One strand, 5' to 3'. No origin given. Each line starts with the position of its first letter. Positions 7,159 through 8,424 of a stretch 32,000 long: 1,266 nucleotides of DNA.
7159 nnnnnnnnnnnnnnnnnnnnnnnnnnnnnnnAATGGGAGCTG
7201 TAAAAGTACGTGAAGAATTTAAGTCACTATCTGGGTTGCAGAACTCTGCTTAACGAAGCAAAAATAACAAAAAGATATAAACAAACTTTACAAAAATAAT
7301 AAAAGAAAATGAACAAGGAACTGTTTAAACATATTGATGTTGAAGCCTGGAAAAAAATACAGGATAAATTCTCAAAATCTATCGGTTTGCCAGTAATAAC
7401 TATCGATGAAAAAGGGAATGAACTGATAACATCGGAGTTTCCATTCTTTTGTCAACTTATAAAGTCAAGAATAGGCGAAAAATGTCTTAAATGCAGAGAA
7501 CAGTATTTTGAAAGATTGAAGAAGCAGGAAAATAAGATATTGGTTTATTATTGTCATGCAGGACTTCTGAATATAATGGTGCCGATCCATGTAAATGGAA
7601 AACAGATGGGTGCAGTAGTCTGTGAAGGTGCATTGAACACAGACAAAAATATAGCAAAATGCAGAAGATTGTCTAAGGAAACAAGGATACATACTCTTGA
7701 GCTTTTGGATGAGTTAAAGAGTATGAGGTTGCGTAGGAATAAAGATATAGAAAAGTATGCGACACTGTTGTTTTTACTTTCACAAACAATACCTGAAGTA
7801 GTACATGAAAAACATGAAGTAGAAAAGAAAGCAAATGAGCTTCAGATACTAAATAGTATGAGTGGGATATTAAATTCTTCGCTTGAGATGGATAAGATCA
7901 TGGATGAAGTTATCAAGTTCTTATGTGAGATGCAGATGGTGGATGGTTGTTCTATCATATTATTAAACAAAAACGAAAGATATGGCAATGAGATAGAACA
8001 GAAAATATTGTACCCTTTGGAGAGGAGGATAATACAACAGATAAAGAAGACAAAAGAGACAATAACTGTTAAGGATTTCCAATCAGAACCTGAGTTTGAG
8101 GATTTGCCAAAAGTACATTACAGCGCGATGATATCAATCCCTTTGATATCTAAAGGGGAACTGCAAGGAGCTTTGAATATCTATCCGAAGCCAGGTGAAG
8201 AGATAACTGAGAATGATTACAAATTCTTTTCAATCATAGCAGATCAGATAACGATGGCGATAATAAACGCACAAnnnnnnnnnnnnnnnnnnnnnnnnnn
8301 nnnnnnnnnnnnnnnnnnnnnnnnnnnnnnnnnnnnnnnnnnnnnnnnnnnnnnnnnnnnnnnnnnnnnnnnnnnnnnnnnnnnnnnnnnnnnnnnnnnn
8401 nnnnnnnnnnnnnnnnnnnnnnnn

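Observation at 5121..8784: A c-di-GMP-type signalling cassette (PfkB kinase, degenerate GGDEF, PocR-GAF-GGDEF) lies in an otherwise archaeal-looking context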

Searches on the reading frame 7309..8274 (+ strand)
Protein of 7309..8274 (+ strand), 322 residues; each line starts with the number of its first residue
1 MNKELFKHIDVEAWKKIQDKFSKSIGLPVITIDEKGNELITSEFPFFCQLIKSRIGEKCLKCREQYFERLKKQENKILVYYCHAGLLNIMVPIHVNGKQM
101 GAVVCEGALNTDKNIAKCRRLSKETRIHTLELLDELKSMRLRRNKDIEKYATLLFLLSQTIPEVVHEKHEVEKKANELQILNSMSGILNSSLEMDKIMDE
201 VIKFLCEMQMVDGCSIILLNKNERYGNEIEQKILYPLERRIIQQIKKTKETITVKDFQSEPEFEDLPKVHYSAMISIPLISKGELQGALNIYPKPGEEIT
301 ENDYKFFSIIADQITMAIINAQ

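Call 83: find_related_loci(query=A4, collection=metagenome_contigs, flank=10000)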
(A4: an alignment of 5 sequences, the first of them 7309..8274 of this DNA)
Query A4 (322 aa) in metagenome_contigs; peptide patterns used: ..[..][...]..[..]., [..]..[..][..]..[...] (x = any residue, [..] = any of these).
549 stretches matched a pattern; 8 encode a relative of the query (tblastn E <= 1e-3); 8 distinct loci.
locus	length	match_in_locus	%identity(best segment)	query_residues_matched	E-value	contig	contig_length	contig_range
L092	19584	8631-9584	42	3-322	1e-84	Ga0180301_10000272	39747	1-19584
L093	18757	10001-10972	43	3-322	7e-80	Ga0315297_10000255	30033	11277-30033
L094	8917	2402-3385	39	1-322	9e-75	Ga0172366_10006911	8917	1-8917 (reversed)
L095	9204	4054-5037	39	1-322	1e-74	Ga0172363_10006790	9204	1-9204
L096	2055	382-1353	39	9-322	6e-71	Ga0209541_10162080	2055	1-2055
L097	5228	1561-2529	37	3-322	1e-64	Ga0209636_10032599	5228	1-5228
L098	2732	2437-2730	45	2-96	1e-21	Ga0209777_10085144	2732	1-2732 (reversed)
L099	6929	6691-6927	54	9-85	2e-21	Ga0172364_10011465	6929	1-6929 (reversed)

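Call 87: search_protein_families(library=pfam, proteins=[L092:6162-8522:+, L092:5298-6149:+], max_evalue=0.01)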
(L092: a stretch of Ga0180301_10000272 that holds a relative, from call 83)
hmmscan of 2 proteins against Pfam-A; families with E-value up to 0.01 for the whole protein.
L092:6162-8522:+ (786 aa): 3 families
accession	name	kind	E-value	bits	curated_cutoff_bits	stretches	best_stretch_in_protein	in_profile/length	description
PF00990.26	GGDEF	-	1.8e-26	93.3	23.8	1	603-746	3-141/161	Diguanylate cyclase, GGDEF domain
PF13185.12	GAF_2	-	0.0033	18.1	28.6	1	466-590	3-128/136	GAF domain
PF00294.29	PfkB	-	0.0083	15.9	25.8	0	253-398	138-260/302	pfkB family carbohydrate kinase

L092:5298-6149:+ (283 aa): 2 families
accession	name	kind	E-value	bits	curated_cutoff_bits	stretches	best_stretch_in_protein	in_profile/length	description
PF01966.28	HD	-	3e-06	28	22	1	90-175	21-115/116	HD domain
PF21447.3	Ppx-GppA_III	-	0.00056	20.2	27.3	1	90-121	44-75/177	Ppx/GppA phosphatase, domain III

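Call 119: search_protein_representatives(alignment_id=A6)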
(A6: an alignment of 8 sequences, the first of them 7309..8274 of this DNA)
Query: 8 sequences, 332 profile positions. Proteins with E-value up to 0.001 (for the whole library): 65557; up to 1e-10: 23034; up to 1e-30: 3473. The best 150 are listed.
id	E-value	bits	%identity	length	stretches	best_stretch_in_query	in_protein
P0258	3.5e-142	489.6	-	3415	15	171-331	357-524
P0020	9.3e-142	488.2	-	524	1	1-332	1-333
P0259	1.2e-137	474.7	-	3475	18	172-330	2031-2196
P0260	7.1e-137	472.1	-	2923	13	172-330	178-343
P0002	1.6e-136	470.9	-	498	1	1-332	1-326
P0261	5.1e-136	469.3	-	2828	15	163-327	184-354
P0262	2.9e-132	456.9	-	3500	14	174-331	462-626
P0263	1.7e-128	444.6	-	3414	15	172-331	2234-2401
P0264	6.3e-128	442.7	-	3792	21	173-331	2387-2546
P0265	2.3e-125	434.3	-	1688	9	172-328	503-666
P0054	3.6e-121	420.5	-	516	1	3-332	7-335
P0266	1.1e-120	418.9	-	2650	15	171-331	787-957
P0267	1.8e-118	411.6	-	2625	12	174-330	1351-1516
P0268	1.8e-116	405.1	-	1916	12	173-331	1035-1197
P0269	2.3e-115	401.4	-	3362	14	174-331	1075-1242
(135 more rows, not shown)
